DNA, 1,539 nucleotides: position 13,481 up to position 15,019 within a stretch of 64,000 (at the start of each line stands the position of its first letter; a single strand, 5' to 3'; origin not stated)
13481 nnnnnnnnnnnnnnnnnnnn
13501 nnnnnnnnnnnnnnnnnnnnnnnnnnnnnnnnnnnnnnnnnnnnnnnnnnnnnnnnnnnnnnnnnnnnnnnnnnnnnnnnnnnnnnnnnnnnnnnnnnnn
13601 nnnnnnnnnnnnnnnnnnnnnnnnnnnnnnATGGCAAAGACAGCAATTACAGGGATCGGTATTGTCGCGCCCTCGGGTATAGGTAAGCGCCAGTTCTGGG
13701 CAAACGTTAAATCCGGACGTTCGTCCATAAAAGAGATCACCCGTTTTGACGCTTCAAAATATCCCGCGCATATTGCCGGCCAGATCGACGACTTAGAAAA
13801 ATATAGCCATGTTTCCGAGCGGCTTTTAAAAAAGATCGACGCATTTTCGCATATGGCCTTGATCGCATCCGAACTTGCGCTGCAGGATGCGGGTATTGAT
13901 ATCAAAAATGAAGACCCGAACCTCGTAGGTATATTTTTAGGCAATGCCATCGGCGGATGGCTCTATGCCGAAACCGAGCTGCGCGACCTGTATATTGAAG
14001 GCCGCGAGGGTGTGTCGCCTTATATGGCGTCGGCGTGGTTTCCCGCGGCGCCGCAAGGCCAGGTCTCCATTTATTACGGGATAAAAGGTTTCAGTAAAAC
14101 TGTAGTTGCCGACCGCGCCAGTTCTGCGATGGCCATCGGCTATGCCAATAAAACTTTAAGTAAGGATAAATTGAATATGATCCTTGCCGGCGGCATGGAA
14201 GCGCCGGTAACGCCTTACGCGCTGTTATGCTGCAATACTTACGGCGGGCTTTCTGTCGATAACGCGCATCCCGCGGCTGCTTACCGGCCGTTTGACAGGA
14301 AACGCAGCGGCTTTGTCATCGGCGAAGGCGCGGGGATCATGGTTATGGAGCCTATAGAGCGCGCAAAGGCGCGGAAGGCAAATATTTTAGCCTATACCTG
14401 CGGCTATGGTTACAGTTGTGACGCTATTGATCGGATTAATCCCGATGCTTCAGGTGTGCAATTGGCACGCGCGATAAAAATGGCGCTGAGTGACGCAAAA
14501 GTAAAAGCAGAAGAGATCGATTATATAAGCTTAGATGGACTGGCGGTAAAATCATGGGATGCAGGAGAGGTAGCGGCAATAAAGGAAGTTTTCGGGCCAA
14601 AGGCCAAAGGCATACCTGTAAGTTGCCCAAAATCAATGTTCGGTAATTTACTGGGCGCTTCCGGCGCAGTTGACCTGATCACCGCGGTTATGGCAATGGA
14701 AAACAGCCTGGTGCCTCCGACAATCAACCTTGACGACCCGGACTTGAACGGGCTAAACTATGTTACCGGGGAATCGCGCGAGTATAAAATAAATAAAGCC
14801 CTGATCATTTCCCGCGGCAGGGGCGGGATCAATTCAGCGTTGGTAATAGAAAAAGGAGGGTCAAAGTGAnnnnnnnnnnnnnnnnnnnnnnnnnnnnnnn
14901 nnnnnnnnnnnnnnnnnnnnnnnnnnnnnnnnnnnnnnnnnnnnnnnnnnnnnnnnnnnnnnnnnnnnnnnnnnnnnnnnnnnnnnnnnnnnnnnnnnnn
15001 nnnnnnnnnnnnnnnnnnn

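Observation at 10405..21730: Type II polyketide-synthase-like biosynthetic operon in a non-actinomycete context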

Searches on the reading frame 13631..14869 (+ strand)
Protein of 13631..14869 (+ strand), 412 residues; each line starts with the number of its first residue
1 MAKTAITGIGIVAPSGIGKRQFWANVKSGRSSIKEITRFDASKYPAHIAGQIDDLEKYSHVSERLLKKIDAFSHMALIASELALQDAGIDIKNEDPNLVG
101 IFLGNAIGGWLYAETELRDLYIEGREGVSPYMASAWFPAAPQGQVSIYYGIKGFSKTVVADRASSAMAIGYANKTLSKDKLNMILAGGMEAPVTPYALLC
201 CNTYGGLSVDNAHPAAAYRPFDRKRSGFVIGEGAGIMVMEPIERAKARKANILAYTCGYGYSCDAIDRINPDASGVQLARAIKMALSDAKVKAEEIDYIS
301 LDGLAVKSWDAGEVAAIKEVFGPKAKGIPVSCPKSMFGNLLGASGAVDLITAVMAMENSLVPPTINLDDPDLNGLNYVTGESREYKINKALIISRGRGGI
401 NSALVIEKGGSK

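Call 3: search_protein_families(library=pfam, proteins=[window:13631-14869:+], max_evalue=0.01)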
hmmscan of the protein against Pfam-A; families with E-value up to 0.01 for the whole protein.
window:13631-14869:+ (412 aa): 2 families
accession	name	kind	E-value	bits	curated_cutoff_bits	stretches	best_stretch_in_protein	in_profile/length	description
PF00109.32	ketoacyl-synt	-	2.1e-41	142.6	20.8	1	5-244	5-251/252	Beta-ketoacyl synthase, N-terminal domain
PF02801.28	Ketoacyl-synt_C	-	2.3e-25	89.3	20.8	1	254-367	2-118/119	Beta-ketoacyl synthase, C-terminal domain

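Call 5: search_protein_families(library=ncbifam, proteins=[window:13631-14869:+], max_evalue=0.01)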
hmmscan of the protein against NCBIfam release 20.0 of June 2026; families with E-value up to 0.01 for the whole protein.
window:13631-14869:+ (412 aa): 23 families
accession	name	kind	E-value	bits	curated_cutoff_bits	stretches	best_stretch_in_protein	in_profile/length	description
TIGR03150.1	fabF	equivalog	2e-112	375.8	493.75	1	4-406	3-406/407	beta-ketoacyl-ACP synthase II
NF005589.0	PRK07314.1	subfamily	5.6e-109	364.6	387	1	3-408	5-411/413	beta-ketoacyl-ACP synthase II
NF004970.0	PRK06333.1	subfamily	1.1e-89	301.3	525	1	3-407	5-420/424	beta-ketoacyl-ACP synthase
NF006274.0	PRK08439.1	equivalog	2e-79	267.3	621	1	1-408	1-405/406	beta-ketoacyl-ACP synthase II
NF006434.0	PRK08722.1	equivalog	2.9e-75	253.7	759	1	4-408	6-413/414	beta-ketoacyl-ACP synthase II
NF005076.0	PRK06501.1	equivalog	4.7e-67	226.7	629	2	144-407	157-421/425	beta-ketoacyl-ACP synthase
NF005490.0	PRK07103.1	equivalog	3.9e-63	213.9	445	1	2-408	4-412/414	polyketide beta-ketoacyl:acyl carrier protein synthase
NF006587.0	PRK09116.1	equivalog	4.6e-63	213.4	470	1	3-408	3-406/408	beta-ketoacyl-ACP synthase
NF005935.0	PRK07967.1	equivalog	8e-59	199.5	630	1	1-408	1-403/406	beta-ketoacyl-ACP synthase I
NF005916.1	PRK07910.1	equivalog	5.5e-53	180.4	560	1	6-406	16-415/418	KasA/KasB family beta-ketoacyl-ACP synthase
NF004618.0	PRK05952.1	equivalog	9e-52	176.2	455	1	3-408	3-382/384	beta-ketoacyl-ACP synthase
NF058662.1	cispenta_AmcF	equivalog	5.7e-43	147.3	325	1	163-407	130-368/369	cispentacin biosynthesis acyltransferase subunit AmcF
NF006618.0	PRK09185.1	subfamily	2.8e-42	145.2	407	1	2-408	3-392/394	beta-ketoacyl-ACP synthase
NF045894.1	PKS_plus_SDR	equivalog_domain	8e-26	90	1740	1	61-371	79-380/1515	type I polyketide synthase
NF040607.1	mycolic_Pks13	equivalog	1.1e-20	72.8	2100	1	60-371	176-479/1680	polyketide synthase Pks13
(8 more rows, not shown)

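Call 14: search_solved_structures(query=window:13631-14869:+, max_evalue=1e-20)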
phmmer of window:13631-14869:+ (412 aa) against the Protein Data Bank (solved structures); distinct sequences matched with E-value up to 1e-20: 74 (the best 60 are shown).
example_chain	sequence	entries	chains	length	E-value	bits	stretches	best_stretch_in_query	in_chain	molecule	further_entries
3o04_A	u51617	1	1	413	1.5e-83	284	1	3-407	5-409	beta-keto-acyl carrier protein synthase II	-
5sxo_A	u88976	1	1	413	1.5e-83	284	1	3-407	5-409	3-oxoacyl-[acyl-carrier-protein] synthase 2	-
1j3n_A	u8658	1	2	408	1.3e-82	280.9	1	2-406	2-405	3-oxoacyl-(acyl-carrier protein) synthase II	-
4ls5_A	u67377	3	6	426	8.1e-79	268.4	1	3-408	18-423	3-oxoacyl-[acyl-carrier-protein] synthase 2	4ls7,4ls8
4ls6_A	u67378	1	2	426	2.6e-78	266.8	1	3-408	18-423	3-oxoacyl-[acyl-carrier-protein] synthase 2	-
1tqy_B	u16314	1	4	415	6.2e-78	265.5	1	5-408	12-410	Actinorhodin polyketide putative beta-ketoacyl synthase 2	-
1e5m_A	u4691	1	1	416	3.7e-73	249.8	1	3-408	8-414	BETA KETOACYL ACYL CARRIER PROTEIN SYNTHASE II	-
8cou_A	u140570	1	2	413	4.4e-73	249.5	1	3-407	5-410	3-oxoacyl-[acyl-carrier-protein] synthase 2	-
4jb6_A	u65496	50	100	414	4.5e-73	249.5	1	3-407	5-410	3-oxoacyl-[acyl-carrier-protein] synthase 2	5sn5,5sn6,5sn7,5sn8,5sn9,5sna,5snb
7oc0_A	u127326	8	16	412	4.5e-73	249.5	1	3-407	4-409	3-oxoacyl-[acyl-carrier-protein] synthase 2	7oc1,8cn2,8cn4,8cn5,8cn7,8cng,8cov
8pj0_A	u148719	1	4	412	9e-73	248.5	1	3-407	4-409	3-oxoacyl-[acyl-carrier-protein] synthase 2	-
8cn8_A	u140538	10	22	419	9.4e-73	248.5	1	3-407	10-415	3-oxoacyl-[acyl-carrier-protein] synthase 2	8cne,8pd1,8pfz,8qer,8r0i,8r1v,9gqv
8qm1_A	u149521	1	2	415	1.5e-72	247.8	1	3-407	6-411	3-oxoacyl-[acyl-carrier-protein] synthase 2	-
9lpl_A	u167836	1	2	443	1.5e-72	247.8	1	3-408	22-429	3-oxoacyl-[acyl-carrier-protein] synthase 2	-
2gfv_A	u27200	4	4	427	1.5e-72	247.8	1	3-408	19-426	3-oxoacyl-[acyl-carrier-protein] synthase 2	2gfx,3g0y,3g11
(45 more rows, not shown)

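Call 38: search_dna_similar(query=window:13631-14869:+, collection=plasmids, mode=protein, max_rows=40, max_evalue=1e-30)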
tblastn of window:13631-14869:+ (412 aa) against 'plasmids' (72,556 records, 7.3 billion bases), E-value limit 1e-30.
Records with a match: 827; places in all: 1234; records where one place covers at least 80% of the query: 820.
Best place of each record, by identity: <60% 827.
By first word of the organism name: Streptomyces 158; Ralstonia 106; Rhizobium 101; Sinorhizobium 78; Pantoea 50; Bacillus 45; Escherichia 23; Priestia 20; Serratia 19; Klebsiella 13; and 89 more.
By predicted mobility (MOB-suite, as given by PLSDB): non-mobilizable 415; conjugative 213; mobilizable 199.
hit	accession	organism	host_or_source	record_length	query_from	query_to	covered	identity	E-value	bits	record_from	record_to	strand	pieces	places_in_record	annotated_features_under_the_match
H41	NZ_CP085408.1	Bacillus bombysepticus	single cell,soil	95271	1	406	99%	43.1%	4e-104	345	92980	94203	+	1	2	beta-ketoacyl-[acyl-carrier-protein] synthase family protein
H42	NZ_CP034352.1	Streptomyces sp. W1SF4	-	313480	2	407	99%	38.1%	2e-77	268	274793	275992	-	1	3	ketosynthase chain-length factor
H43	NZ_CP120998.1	Streptomyces sp. Mut1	-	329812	6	407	98%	38.5%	2e-82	282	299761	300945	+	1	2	ketosynthase chain-length factor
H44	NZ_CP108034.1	Streptomyces sp. NBC_00304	-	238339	6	407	98%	38.4%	8e-83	283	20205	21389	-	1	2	ketosynthase chain-length factor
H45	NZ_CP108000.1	Streptomyces sp. NBC_00342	-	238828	6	407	98%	38.4%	9e-83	283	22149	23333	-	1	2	ketosynthase chain-length factor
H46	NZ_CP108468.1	Streptomyces sp. NBC_01259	-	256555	6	407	98%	38.4%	1e-82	283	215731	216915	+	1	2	ketosynthase chain-length factor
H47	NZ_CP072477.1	Priestia aryabhattai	mixed culture,soil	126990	3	408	99%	37.7%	3e-72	253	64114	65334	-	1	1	fabF: beta-ketoacyl-ACP synthase II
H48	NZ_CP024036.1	Priestia aryabhattai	single cell,enriched culture of compost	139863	3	408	99%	37.7%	4e-72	253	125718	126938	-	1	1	fabF: beta-ketoacyl-ACP synthase II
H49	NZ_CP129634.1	Priestia aryabhattai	bacterial culture,soil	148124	3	408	99%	37.7%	4e-72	253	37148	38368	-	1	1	fabF: beta-ketoacyl-ACP synthase II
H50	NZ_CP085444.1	Priestia megaterium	single cell,soil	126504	3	408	99%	37.7%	4e-72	253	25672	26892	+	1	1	fabF: beta-ketoacyl-ACP synthase II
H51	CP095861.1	Bacillus sp. H8-1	Lettuce,cell culture,soil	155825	3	408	99%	37.7%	5e-72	252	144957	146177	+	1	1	fabF: beta-ketoacyl-ACP synthase II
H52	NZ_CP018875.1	Priestia megaterium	Camellia oleifera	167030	3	408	99%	37.4%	7e-72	252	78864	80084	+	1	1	fabF: beta-ketoacyl-ACP synthase II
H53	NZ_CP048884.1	Priestia megaterium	culture,agricultural soil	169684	3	408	99%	37.4%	7e-72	252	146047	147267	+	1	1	fabF: beta-ketoacyl-ACP synthase II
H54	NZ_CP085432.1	Priestia megaterium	single cell,soil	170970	3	408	99%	37.4%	7e-72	252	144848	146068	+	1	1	fabF: beta-ketoacyl-ACP synthase II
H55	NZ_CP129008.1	Priestia aryabhattai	mixed culture,sea water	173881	3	408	99%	37.4%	7e-72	252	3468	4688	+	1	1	fabF: beta-ketoacyl-ACP synthase II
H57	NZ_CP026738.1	Priestia megaterium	Sporobolus anglicus,cell ...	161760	3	408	99%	37.3%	2e-79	274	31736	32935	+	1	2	beta-ketoacyl synthase N-terminal-like domain-containing protein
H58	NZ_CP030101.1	Listeria monocytogenes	Environment,water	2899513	3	408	99%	37.3%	4e-78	270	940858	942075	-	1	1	none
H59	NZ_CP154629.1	Acetoanaerobium noterae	cell culture,Sludge of a digestion ...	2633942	3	408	99%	37.3%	7e-72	252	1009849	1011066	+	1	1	none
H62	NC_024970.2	Streptomyces lavendulae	-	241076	2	407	99%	37.2%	2e-78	271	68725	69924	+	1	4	ketosynthase chain-length factor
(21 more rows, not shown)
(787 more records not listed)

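Call 39: get_annotated_region(hit=H43, flank=6000)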
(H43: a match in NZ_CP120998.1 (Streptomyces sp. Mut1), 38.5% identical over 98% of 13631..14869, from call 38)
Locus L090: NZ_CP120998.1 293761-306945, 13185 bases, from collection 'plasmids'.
description: Streptomyces sp. Mut1 plasmid unnamed1
organism: Streptomyces sp. Mut1 (NCBI taxid 3033811)
taxonomy: Bacteria; Actinomycetota; Actinomycetes; Kitasatosporales; Streptomycetaceae; Streptomyces; Streptomyces sp. Mut1
host: -; source: -; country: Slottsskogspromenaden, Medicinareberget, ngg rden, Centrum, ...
typing (MOB-suite, as given by PLSDB): non-mobilizable; replicon rep_cluster_1910
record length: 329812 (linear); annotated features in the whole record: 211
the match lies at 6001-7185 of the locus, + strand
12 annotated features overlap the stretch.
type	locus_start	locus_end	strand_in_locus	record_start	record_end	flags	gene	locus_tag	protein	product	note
CDS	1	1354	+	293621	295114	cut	-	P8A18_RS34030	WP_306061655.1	FAD-dependent monooxygenase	-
CDS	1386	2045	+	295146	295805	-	-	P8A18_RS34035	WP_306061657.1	antibiotic biosynthesis monooxygenase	-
CDS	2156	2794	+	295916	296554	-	-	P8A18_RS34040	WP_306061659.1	antibiotic biosynthesis monooxygenase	-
CDS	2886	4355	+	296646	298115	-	-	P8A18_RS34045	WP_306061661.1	FAD-dependent monooxygenase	-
CDS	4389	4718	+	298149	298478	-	-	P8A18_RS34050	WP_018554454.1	TcmI family type II polyketide cyclase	-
CDS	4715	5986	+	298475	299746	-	-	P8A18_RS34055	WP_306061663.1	beta-ketoacyl-[acyl-carrier-protein] synthase family protein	GO:0006633 - fatty acid biosynthetic process [Evidence IEA]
CDS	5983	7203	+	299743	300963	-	-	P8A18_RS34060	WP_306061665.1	ketosynthase chain-length factor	-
CDS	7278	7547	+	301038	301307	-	-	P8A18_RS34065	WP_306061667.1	acyl carrier protein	-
CDS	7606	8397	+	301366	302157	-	fabG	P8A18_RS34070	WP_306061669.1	3-oxoacyl-ACP reductase FabG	-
CDS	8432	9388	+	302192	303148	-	-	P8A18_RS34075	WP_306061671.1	aromatase/cyclase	-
CDS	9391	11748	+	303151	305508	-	-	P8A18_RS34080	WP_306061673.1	SDR family oxidoreductase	-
CDS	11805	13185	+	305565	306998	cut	-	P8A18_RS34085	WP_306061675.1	MFS transporter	GO:0055085 - transmembrane transport [Evidence IEA]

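Call 40: get_annotated_region(hit=H47, flank=300)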
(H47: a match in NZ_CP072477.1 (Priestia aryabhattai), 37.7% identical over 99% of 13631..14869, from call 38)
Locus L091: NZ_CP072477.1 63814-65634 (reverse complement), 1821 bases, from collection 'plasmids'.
description: Priestia aryabhattai strain LAD plasmid p-LAD4, complete sequence
organism: Priestia aryabhattai (NCBI taxid 412384)
taxonomy: Bacteria; Bacillota; Bacilli; Bacillales; Bacillaceae; Priestia; Priestia aryabhattai
host: -; source: mixed culture,soil; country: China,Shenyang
typing (MOB-suite, as given by PLSDB): non-mobilizable; replicon rep_cluster_385
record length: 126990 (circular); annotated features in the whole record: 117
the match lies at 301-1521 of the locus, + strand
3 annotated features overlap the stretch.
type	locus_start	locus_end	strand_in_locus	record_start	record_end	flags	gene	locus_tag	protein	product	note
CDS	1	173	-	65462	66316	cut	-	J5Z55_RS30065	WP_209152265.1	helix-turn-helix transcriptional regulator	-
CDS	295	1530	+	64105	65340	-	fabF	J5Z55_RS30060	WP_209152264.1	beta-ketoacyl-ACP synthase II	GO:0006633 - fatty acid biosynthetic process [Evidence IEA]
CDS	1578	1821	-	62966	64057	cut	-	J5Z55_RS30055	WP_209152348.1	DUF4179 domain-containing protein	-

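Call 41: get_annotated_region(hit=H62, flank=6000)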
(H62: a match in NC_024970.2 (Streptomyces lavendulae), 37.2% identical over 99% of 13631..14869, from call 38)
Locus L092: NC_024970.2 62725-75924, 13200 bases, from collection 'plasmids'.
description: Streptomyces lavendulae subsp. lavendulae plasmid pSA3239, complete sequence
organism: Streptomyces lavendulae (NCBI taxid 58340)
taxonomy: Bacteria; Actinomycetota; Actinomycetes; Kitasatosporales; Streptomycetaceae; Streptomyces; Streptomyces lavendulae
host: -; source: -; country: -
typing (MOB-suite, as given by PLSDB): non-mobilizable; replicon rep_cluster_1789
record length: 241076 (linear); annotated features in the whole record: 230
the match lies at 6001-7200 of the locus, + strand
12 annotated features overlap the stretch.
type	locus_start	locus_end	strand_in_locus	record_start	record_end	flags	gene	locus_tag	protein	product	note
CDS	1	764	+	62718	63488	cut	-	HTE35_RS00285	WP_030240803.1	response regulator transcription factor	GO:0000160 - phosphorelay signal transduction system [Evidence IEA]; GO:0006355 - regulation of DNA-templated ...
CDS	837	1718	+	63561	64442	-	-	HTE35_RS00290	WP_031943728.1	hypothetical protein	-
CDS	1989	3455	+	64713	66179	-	-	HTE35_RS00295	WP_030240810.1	FAD-dependent monooxygenase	-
CDS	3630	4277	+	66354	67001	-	-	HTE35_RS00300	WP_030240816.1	TetR/AcrR family transcriptional regulator C-terminal domain-containing protein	-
CDS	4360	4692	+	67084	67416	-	-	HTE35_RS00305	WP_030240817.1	TcmI family type II polyketide cyclase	-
CDS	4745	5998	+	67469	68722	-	-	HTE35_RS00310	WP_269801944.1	beta-ketoacyl-[acyl-carrier-protein] synthase family protein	GO:0006633 - fatty acid biosynthetic process [Evidence IEA]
CDS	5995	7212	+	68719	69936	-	-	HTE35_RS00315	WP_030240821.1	ketosynthase chain-length factor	-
CDS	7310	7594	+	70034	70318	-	-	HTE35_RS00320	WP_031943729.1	acyl carrier protein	-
CDS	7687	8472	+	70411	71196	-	fabG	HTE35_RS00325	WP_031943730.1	3-oxoacyl-ACP reductase FabG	-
CDS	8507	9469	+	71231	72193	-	-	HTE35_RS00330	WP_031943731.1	aromatase/cyclase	-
CDS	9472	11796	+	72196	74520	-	-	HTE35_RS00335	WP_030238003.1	SDR family oxidoreductase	-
CDS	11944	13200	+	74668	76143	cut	-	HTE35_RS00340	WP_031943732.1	MFS transporter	GO:0055085 - transmembrane transport [Evidence IEA]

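Call 42: get_annotated_region(hit=H57, flank=8000)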
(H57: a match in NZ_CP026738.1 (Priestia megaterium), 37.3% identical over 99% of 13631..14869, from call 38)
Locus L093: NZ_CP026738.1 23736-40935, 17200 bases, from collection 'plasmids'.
description: Priestia megaterium strain YC4-R4 plasmid unnamed2
organism: Priestia megaterium (NCBI taxid 1404)
taxonomy: Bacteria; Bacillota; Bacilli; Bacillales; Bacillaceae; Priestia; Priestia megaterium
host: -; source: Sporobolus anglicus,cell culture,Rhizosphere; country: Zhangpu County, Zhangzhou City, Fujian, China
typing (MOB-suite, as given by PLSDB): mobilizable; replicon rep_cluster_385; relaxase MOBP
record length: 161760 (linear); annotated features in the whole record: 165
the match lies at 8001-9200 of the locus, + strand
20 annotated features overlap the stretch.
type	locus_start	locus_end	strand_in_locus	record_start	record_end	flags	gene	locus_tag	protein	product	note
CDS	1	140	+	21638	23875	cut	-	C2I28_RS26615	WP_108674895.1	ArdC-like ssDNA-binding domain-containing protein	-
CDS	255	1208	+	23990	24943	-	-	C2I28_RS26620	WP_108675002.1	toprim domain-containing protein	-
CDS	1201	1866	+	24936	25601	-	-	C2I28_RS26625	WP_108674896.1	restriction endonuclease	GO:0009307 - DNA restriction-modification system [Evidence IEA]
CDS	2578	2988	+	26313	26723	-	-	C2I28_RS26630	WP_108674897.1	YjdF family protein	-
CDS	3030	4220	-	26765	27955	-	-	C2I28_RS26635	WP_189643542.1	TrmH family RNA methyltransferase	GO:0006396 - RNA processing [Evidence IEA]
CDS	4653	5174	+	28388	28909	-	-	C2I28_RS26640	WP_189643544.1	cupin domain-containing protein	-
CDS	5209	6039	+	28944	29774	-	-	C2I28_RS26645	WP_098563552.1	class I SAM-dependent methyltransferase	-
CDS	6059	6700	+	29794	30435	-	-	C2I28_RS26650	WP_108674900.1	ferritin-like domain-containing protein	-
CDS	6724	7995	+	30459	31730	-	-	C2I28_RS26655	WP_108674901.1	beta-ketoacyl-[acyl-carrier-protein] synthase family protein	GO:0006633 - fatty acid biosynthetic process [Evidence IEA]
CDS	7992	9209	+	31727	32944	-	-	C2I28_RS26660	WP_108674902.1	beta-ketoacyl synthase N-terminal-like domain-containing protein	-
CDS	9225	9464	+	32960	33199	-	-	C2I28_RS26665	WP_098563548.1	hypothetical protein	-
CDS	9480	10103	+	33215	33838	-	-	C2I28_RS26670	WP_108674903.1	class I SAM-dependent methyltransferase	-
CDS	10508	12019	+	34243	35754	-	-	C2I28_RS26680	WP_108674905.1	AMP-binding protein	-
CDS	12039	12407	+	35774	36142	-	-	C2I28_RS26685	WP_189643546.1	cupin domain-containing protein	-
CDS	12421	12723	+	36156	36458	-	-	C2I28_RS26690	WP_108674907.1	carboxymuconolactone decarboxylase family protein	-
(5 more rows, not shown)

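Call 45: get_annotated_region(hit=H58, flank=100)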
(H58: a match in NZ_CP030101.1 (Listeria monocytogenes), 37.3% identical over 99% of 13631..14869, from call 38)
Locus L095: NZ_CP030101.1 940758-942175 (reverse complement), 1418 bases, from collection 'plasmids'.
description: Listeria monocytogenes strain FDAARGOS_57 plasmid unnamed, complete sequence
organism: Listeria monocytogenes (NCBI taxid 1639)
taxonomy: Bacteria; Bacillota; Bacilli; Bacillales; Listeriaceae; Listeria; Listeria monocytogenes
host: -; source: Environment,water; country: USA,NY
typing (MOB-suite, as given by PLSDB): non-mobilizable
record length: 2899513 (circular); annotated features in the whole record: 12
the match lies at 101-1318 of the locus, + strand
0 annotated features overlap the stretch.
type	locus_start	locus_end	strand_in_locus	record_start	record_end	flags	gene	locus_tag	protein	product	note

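Call 46: get_annotated_region(hit=H59, flank=100)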
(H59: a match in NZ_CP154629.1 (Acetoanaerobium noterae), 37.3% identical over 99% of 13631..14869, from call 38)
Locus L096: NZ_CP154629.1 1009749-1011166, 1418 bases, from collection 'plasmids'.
description: Acetoanaerobium noterae strain DSL2 plasmid pTPELB2, complete sequence
organism: Acetoanaerobium noterae (NCBI taxid 745369)
taxonomy: Bacteria; Bacillota; Clostridia; Peptostreptococcales; Filifactoraceae; Acetoanaerobium; Acetoanaerobium noterae
host: -; source: cell culture,Sludge of a digestion tower of a wastewater treatment plant; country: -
typing (MOB-suite, as given by PLSDB): non-mobilizable
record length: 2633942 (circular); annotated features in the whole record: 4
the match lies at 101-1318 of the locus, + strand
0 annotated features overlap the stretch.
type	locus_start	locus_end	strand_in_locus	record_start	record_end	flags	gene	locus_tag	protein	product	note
